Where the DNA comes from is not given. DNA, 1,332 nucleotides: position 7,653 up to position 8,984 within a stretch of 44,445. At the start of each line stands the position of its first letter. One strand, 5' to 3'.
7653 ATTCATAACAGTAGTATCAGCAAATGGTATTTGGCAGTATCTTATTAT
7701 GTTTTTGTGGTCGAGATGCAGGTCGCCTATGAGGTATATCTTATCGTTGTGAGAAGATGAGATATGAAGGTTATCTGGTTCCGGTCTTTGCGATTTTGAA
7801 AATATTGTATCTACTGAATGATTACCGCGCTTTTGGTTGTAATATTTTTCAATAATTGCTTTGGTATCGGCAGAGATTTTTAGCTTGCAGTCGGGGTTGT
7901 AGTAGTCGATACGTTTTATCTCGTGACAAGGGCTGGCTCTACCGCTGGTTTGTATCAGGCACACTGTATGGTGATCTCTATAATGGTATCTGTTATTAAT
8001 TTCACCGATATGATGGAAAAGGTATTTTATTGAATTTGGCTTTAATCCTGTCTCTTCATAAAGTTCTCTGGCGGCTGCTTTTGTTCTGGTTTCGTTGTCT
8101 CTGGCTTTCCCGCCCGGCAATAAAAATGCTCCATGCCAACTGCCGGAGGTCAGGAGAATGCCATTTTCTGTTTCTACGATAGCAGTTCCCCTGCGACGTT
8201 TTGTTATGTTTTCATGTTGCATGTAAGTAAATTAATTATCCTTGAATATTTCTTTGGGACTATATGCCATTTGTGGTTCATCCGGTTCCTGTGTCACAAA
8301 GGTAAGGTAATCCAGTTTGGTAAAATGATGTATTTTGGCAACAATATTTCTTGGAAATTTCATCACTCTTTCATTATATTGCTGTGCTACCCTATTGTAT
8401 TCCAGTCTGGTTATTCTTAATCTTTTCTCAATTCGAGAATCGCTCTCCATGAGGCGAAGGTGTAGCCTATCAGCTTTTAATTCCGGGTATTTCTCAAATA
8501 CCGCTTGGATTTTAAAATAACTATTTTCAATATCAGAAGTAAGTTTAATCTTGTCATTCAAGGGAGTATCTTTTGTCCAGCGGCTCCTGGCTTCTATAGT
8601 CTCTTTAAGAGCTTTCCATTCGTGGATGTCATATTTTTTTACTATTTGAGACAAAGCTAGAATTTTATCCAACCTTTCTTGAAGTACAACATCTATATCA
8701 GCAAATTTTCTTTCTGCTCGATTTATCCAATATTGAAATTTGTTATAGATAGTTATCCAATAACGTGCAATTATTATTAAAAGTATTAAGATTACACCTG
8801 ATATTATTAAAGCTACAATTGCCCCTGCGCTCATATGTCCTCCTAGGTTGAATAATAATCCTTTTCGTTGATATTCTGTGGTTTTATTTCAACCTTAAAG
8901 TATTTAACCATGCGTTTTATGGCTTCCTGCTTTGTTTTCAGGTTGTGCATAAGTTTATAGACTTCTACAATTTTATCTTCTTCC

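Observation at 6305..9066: Compact AT-rich operon: RHH regulator, LemA, Nudix::metallophosphoesterase fusion, 2H phosphoesterase and a 37-aa membrane peptide; candidate undescribed nucleotide-signal or RNA-end processing module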

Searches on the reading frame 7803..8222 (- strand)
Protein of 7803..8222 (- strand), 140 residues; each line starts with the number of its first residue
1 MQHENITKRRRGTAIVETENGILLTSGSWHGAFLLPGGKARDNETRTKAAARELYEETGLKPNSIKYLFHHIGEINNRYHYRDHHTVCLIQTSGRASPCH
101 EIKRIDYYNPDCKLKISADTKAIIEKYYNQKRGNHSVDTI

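Call 41: find_related_loci(query=A2, collection=metagenome_contigs, flank=6000)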
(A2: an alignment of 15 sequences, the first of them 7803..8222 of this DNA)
Query A2 (140 aa) in metagenome_contigs; peptide patterns used: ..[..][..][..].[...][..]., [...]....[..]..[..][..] (x = any residue, [..] = any of these).
327 stretches matched a pattern; 214 encode a relative of the query (tblastn E <= 1e-3); the best 80 are kept; 80 distinct loci.
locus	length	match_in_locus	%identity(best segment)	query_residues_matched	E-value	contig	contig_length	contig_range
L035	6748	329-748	91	1-140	8e-87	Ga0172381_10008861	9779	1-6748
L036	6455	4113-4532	91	1-140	8e-87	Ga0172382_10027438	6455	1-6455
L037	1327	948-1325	81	1-126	2e-70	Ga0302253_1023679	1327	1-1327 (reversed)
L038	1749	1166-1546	59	5-132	8e-48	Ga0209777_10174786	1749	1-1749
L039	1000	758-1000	85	1-81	2e-46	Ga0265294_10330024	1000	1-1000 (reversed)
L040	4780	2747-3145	55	2-132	2e-43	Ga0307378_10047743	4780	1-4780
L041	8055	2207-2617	55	1-134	1e-43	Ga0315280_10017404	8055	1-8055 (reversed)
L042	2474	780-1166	57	3-132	3e-43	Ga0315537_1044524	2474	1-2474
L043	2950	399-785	56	3-132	7e-43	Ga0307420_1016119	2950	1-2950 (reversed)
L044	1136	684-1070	55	6-132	2e-44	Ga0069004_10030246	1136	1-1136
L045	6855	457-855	57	5-134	6e-43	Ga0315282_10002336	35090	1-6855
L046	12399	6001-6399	56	5-134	3e-42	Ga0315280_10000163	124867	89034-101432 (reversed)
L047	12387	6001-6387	56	6-132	5e-42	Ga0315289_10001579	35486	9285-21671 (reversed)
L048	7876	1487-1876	57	5-132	4e-42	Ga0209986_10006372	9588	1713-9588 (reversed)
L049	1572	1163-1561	55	2-132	5e-43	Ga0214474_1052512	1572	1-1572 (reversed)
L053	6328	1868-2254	53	6-132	9e-42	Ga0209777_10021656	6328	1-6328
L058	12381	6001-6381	55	8-132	7e-41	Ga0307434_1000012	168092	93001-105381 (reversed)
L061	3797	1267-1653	53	6-132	9e-41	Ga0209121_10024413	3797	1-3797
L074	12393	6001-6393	55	8-136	2e-42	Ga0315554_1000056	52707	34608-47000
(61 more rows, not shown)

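Call 42: find_related_loci(query=A2, collection=viral_contigs, flank=8000)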
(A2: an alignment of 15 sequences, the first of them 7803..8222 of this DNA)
Query A2 (140 aa) in viral_contigs; peptide patterns used: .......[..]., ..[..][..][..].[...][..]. (x = any residue, [..] = any of these).
600 stretches matched a pattern (row limit reached: there are more); 139 encode a relative of the query (tblastn E <= 1e-3); the best 80 are kept; 80 distinct loci.
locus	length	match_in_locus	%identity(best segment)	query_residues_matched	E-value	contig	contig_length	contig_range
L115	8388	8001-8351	43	12-127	2e-19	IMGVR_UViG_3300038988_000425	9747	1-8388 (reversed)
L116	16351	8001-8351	36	1-127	4e-18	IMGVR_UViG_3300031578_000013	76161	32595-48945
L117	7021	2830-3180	36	1-127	4e-18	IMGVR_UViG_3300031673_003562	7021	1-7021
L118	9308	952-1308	32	5-127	2e-10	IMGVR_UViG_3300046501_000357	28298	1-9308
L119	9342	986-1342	32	5-127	2e-10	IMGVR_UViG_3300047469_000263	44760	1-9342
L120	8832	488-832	32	9-127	3e-10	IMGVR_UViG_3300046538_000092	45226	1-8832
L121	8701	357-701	32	9-127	6e-10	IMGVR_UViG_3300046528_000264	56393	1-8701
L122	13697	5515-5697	48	9-68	9e-10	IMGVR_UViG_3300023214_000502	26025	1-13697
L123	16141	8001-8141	51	22-68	3e-9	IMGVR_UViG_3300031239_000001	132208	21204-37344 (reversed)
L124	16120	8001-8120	58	32-71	5e-9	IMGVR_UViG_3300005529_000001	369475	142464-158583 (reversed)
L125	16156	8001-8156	50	20-69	7e-9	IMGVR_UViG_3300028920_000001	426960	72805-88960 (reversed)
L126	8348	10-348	31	11-127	8e-9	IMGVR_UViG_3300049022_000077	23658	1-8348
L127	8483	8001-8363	30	11-134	7e-9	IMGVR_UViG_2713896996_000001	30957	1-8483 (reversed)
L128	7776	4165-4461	32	14-111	2e-8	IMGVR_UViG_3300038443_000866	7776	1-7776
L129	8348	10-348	31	11-127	3e-8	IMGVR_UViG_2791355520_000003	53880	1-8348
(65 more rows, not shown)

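Call 54: search_protein_families(library=pfam, proteins=[L048:3278-4429:+, L053:1191-1814:+, L074:5287-5961:+, L061:1738-2847:+, L048:2617-3171:+, L058:6464-7927:+], max_evalue=0.01)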
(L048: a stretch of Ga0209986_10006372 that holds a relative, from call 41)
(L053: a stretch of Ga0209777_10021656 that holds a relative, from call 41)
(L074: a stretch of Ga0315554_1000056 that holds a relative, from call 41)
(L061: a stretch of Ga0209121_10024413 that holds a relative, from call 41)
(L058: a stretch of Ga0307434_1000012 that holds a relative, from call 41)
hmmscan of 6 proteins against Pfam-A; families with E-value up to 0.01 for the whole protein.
L048:3278-4429:+ (384 aa): 1 family
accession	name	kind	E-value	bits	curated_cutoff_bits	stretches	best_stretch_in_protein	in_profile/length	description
PF03747.19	ADP_ribosyl_GH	-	4.8e-59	200.8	26.2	1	43-338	1-287/287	ADP-ribosylglycohydrolase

L053:1191-1814:+ (208 aa): 1 family
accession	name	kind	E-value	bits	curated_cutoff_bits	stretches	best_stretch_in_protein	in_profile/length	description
PF01661.27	Macro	-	0.00029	21.2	22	1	110-166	53-104/118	Macro domain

L074:5287-5961:+ (225 aa): 1 family
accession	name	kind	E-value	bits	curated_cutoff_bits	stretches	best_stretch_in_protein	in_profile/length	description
PF01661.27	Macro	-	0.0055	17.1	22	0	104-174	38-102/118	Macro domain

L061:1738-2847:+ (370 aa): 1 family
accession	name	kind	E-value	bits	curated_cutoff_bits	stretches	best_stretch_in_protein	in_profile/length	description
PF07148.17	MalM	-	0.0096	16.1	26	0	340-365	3-28/134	Maltose operon periplasmic protein precursor (MalM)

L048:2617-3171:+ (185 aa): 1 family
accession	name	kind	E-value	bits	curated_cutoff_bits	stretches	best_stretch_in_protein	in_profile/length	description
PF11667.14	DUF3267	-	1.6e-05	25.6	27.1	1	36-123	4-90/108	Putative zincin peptidase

L058:6464-7927:+ (488 aa): 24 families
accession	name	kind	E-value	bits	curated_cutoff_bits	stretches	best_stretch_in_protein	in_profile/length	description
PF00515.34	TPR_1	-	7.7e-51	168.4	27.8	5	373-406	1-34/34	Tetratricopeptide repeat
PF07719.23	TPR_2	-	1.2e-44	147.2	27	5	373-405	1-33/34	Tetratricopeptide repeat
PF13181.12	TPR_8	-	9.9e-41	134.9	25.7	4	373-405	1-33/34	Tetratricopeptide repeat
PF13414.12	TPR_11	-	9.5e-40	134.5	26.8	6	386-419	7-40/42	TPR repeat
PF13431.12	TPR_17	-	3e-34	114.8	24.4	4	363-393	3-33/34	Tetratricopeptide repeat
PF13432.12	TPR_16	-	4e-32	110.7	32.7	3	346-404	4-62/65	Tetratricopeptide repeat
PF13371.12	TPR_9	-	3.1e-26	91.6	35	5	417-484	5-72/73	Tetratricopeptide repeat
PF14559.12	TPR_19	-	7.1e-22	78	25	3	350-410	2-62/68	Tetratricopeptide repeat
PF13174.12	TPR_6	-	8e-21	73.7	26.3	3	375-405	2-32/33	Tetratricopeptide repeat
PF13428.12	TPR_14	-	2.5e-19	68.2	23.5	2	221-259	1-39/44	Tetratricopeptide repeat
PF13424.12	TPR_12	-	1.1e-16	61.3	30.1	2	355-404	19-76/77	Tetratricopeptide repeat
PF12895.13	ANAPC3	-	2.3e-12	47.5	27.2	2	202-250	6-51/82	Anaphase-promoting complex, cyclosome, subunit 3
PF14561.12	TPR_20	-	1e-11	45.4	25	1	207-258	8-59/90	Tetratricopeptide repeat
PF25063.1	ARM_TT21_C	-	2.5e-11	44.3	35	1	269-440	35-197/209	Tetratricopeptide repeat protein 21 C-terminal ARM domain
PF23914.1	TPR_CcmH_CycH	-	1.4e-08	35.2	42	1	362-408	39-85/158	Cytochrome c-type biogenesis protein H TPR domain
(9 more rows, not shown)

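Call 55: search_solved_structures(query=L053:1191-1814:+, max_evalue=1, show_alignments=2)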
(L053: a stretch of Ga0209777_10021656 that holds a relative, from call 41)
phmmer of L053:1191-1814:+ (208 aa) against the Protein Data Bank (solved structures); distinct sequences matched with E-value up to 1: 5.
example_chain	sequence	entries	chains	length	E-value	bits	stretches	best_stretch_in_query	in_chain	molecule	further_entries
2dx6_A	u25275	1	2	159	0.024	17.8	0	15-37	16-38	Hypothetical protein TTHA0132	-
4iqy_A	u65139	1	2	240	0.2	14.8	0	136-191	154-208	O-acetyl-ADP-ribose deacetylase MACROD2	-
5b7n_A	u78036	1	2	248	0.39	13.8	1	22-80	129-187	MTA/SAH nucleosidase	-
5b7g_A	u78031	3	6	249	0.4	13.8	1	22-80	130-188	MTA/SAH nucleosidase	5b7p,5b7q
6y4y_A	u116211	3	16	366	0.68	13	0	137-191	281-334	Thioredoxin 1,ADP-ribose glycohydrolase MACROD2 | ADP-ribose glycohydrolase MACROD2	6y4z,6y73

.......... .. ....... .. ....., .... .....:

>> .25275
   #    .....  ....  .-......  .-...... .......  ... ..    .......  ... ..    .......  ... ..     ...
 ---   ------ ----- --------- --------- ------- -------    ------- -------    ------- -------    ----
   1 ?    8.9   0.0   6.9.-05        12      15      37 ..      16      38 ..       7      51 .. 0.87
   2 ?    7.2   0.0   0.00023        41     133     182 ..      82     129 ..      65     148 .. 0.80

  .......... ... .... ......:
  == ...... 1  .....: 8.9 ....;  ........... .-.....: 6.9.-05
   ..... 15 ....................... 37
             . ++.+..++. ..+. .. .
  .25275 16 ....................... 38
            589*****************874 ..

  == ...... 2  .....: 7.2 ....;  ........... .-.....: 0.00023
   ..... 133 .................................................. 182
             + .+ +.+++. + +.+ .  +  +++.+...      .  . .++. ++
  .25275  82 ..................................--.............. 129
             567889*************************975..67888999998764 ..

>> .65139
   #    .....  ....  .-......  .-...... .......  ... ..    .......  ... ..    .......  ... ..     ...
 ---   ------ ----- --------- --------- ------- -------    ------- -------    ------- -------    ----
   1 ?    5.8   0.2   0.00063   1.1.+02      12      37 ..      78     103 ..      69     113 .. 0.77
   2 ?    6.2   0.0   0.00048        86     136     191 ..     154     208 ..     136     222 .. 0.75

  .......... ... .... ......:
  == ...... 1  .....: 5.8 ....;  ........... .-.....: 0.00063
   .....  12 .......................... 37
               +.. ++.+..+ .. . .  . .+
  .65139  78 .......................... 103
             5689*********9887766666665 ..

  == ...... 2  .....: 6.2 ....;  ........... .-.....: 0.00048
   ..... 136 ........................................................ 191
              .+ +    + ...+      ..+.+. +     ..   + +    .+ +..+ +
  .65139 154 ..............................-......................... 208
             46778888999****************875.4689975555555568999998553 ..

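Call 64: search_protein_families(library=pfam, alignment_id=A5, max_evalue=0.0001)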
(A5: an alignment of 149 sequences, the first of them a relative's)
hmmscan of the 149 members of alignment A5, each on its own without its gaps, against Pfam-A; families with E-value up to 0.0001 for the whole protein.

A. member 1, L058:6464-7927:+ (488 aa): 21 families
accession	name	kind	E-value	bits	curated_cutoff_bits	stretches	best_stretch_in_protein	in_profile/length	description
PF00515.34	TPR_1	-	7.7e-51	168.4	27.8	4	373-406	1-34/34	Tetratricopeptide repeat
PF07719.23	TPR_2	-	1.2e-44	147.2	27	2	373-405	1-33/34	Tetratricopeptide repeat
PF13181.12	TPR_8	-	9.9e-41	134.9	25.7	2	373-405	1-33/34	Tetratricopeptide repeat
PF13414.12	TPR_11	-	9.5e-40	134.5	26.8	4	386-419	7-40/42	TPR repeat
PF13431.12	TPR_17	-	3e-34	114.8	24.4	2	363-393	3-33/34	Tetratricopeptide repeat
PF13432.12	TPR_16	-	4e-32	110.7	32.7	2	346-404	4-62/65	Tetratricopeptide repeat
PF13371.12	TPR_9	-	3.1e-26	91.6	35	2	417-484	5-72/73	Tetratricopeptide repeat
PF14559.12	TPR_19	-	7.1e-22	78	25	1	350-410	2-62/68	Tetratricopeptide repeat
PF13174.12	TPR_6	-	8e-21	73.7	26.3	0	375-405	2-32/33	Tetratricopeptide repeat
PF13428.12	TPR_14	-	2.5e-19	68.2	23.5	0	221-259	1-39/44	Tetratricopeptide repeat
PF13424.12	TPR_12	-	1.1e-16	61.3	30.1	0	355-404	19-76/77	Tetratricopeptide repeat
PF12895.13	ANAPC3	-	2.3e-12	47.5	27.2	0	202-250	6-51/82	Anaphase-promoting complex, cyclosome, subunit 3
PF14561.12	TPR_20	-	1e-11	45.4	25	1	207-258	8-59/90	Tetratricopeptide repeat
PF25063.1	ARM_TT21_C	-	2.5e-11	44.3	35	1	269-440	35-197/209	Tetratricopeptide repeat protein 21 C-terminal ARM domain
PF23914.1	TPR_CcmH_CycH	-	1.4e-08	35.2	42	0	362-408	39-85/158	Cytochrome c-type biogenesis protein H TPR domain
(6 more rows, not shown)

B. families by the number of members that match (of 149 scanned): 158 families (the first 25 are shown)
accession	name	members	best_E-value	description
PF13847.12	Methyltransf_31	5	2.8e-23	Methyltransferase domain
PF00515.34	TPR_1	4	7.7e-51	Tetratricopeptide repeat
PF02527.21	GidB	4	1.4e-46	rRNA small subunit methyltransferase G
PF07719.23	TPR_2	4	1.2e-44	Tetratricopeptide repeat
PF13181.12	TPR_8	4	9.9e-41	Tetratricopeptide repeat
PF13414.12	TPR_11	4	9.5e-40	TPR repeat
PF13431.12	TPR_17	4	3e-34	Tetratricopeptide repeat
PF13432.12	TPR_16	4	4e-32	Tetratricopeptide repeat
PF13371.12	TPR_9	4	3.1e-26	Tetratricopeptide repeat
PF13424.12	TPR_12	4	1.1e-16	Tetratricopeptide repeat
PF07992.20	Pyr_redox_2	3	1.6e-38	Pyridine nucleotide-disulphide oxidoreductase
PF14559.12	TPR_19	3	7.1e-22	Tetratricopeptide repeat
PF13174.12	TPR_6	3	8e-21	Tetratricopeptide repeat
PF13428.12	TPR_14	3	2.5e-19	Tetratricopeptide repeat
PF12895.13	ANAPC3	3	2.3e-12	Anaphase-promoting complex, cyclosome, subunit 3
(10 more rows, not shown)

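Call 71: find_homologous_proteins(query=A2, max_evalue=1e-10)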
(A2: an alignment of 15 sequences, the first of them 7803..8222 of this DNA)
Query A2 (15 sequences) (140 aa, profile of the alignment): 1963 proteins with E <= 1e-10 among 8000 candidates; the best 120 are listed.
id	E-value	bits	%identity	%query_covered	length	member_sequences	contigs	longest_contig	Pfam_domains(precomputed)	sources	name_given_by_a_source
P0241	9.0e-64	231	51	91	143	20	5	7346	PF00293.35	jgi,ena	-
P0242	1.2e-63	231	53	91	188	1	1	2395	PF00293.35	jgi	-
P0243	1.7e-63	230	50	86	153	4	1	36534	PF00293.35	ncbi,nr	ncbi:MAG: NUDIX domain-containing protein [Euryarchaeota archaeon]|nr:NUDIX domain-containing protei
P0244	3.0e-63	229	51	89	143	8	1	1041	PF00293.35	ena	-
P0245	5.8e-63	228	53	91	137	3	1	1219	PF00293.35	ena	-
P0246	7.4e-63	228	50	89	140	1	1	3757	PF00293.35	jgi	jgi:8-oxo-dGTP diphosphatase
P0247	8.5e-63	228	49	89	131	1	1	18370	PF00293.35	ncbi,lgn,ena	-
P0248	1.6e-62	227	48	89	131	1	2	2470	PF00293.35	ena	-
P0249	2.4e-62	226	52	91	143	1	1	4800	PF00293.35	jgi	jgi:8-oxo-dGTP pyrophosphatase MutT (NUDIX family)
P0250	5.2e-62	225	50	89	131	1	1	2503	PF00293.35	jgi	jgi:8-oxo-dGTP pyrophosphatase MutT (NUDIX family)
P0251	1.2e-61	224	49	89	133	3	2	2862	PF00293.35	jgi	jgi:8-oxo-dGTP diphosphatase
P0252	1.7e-61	224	50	87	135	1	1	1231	PF00293.35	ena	-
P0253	4.1e-61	223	48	90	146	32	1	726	PF00293.35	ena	-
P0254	4.8e-61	222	49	89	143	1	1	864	PF00293.35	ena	-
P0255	5.5e-61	222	56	90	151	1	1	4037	PF00293.35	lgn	-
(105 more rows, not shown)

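Call 86: search_solved_structures(query=L061:1738-2847:+, max_evalue=1, show_alignments=1)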
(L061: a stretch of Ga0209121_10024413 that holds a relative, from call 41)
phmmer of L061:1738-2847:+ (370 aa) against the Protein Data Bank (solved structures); distinct sequences matched with E-value up to 1: 0.

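Call 87: search_protein_families(library=ncbifam, proteins=[L061:1738-2847:+], max_evalue=0.01)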
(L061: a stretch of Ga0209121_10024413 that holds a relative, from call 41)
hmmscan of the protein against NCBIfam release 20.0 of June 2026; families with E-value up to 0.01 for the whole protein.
L061:1738-2847:+ (370 aa): 0 families

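Call 100: search_protein_families(library=padloc, proteins=[L061:1738-2847:+, L048:3278-4429:+, L053:1191-1814:+], max_evalue=0.001)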
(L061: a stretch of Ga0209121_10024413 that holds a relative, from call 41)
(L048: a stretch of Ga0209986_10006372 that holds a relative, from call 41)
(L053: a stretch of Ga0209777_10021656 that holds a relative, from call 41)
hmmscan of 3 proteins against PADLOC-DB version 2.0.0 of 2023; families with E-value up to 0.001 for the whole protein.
L061:1738-2847:+ (370 aa): 0 families

L048:3278-4429:+ (384 aa): 0 families

L053:1191-1814:+ (208 aa): 0 families

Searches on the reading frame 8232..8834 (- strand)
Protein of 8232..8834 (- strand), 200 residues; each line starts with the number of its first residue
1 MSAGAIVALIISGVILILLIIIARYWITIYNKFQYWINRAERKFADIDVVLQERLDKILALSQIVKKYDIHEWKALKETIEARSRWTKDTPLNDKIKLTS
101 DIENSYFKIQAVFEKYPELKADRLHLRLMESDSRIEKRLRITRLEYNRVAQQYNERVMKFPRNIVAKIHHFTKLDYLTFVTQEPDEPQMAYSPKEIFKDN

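Call 3: search_protein_families(library=pfam, proteins=[window:8232-8834:-], max_evalue=0.1)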
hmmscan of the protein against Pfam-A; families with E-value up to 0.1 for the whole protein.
window:8232-8834:- (200 aa): 2 families
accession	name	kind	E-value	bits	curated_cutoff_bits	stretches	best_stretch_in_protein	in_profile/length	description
PF04011.17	LemA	-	2.6e-32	112.2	26.2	1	44-189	2-147/149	LemA family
PF22182.2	DUF6945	-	0.02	15.4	28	0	94-155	13-66/83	Domain of unknown function (DUF6945)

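Call 4: search_protein_families(library=ncbifam, proteins=[window:8232-8834:-], max_evalue=0.1)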
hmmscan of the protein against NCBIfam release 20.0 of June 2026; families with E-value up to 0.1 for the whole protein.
window:8232-8834:- (200 aa): 2 families
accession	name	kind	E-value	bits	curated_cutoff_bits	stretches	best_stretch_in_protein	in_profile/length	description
NF040966.1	MamQ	equivalog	5.4e-17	62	250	1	69-182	77-192/221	magnetosome protein MamQ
NF006968.0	PRK09441.1-1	equivalog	0.041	12.2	389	1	19-72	260-310/495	alpha-amylase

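Call 5: search_protein_families(library=padloc, proteins=[window:8232-8834:-], max_evalue=0.1)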
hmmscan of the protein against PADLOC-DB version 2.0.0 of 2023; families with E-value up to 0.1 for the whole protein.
window:8232-8834:- (200 aa): 0 families

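Call 6: search_protein_families(library=phrogs, proteins=[window:8232-8834:-], max_evalue=0.01)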
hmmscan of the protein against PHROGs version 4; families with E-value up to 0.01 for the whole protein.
window:8232-8834:- (200 aa): 2 families
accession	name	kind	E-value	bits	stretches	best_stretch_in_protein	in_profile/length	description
phrog_1383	-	head and packaging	5.3e-18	66.2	1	5-176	6-160/187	virion structural protein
phrog_29825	-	unknown function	7e-09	36.6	1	14-183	8-159/277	-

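Call 21: search_solved_structures(query=window:8232-8834:-, max_evalue=0.1, show_alignments=1)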
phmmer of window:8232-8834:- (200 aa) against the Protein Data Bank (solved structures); distinct sequences matched with E-value up to 0.1: 1.
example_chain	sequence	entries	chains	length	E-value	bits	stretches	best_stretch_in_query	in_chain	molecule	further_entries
2etd_A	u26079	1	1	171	4.2e-17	65.8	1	40-179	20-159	lemA protein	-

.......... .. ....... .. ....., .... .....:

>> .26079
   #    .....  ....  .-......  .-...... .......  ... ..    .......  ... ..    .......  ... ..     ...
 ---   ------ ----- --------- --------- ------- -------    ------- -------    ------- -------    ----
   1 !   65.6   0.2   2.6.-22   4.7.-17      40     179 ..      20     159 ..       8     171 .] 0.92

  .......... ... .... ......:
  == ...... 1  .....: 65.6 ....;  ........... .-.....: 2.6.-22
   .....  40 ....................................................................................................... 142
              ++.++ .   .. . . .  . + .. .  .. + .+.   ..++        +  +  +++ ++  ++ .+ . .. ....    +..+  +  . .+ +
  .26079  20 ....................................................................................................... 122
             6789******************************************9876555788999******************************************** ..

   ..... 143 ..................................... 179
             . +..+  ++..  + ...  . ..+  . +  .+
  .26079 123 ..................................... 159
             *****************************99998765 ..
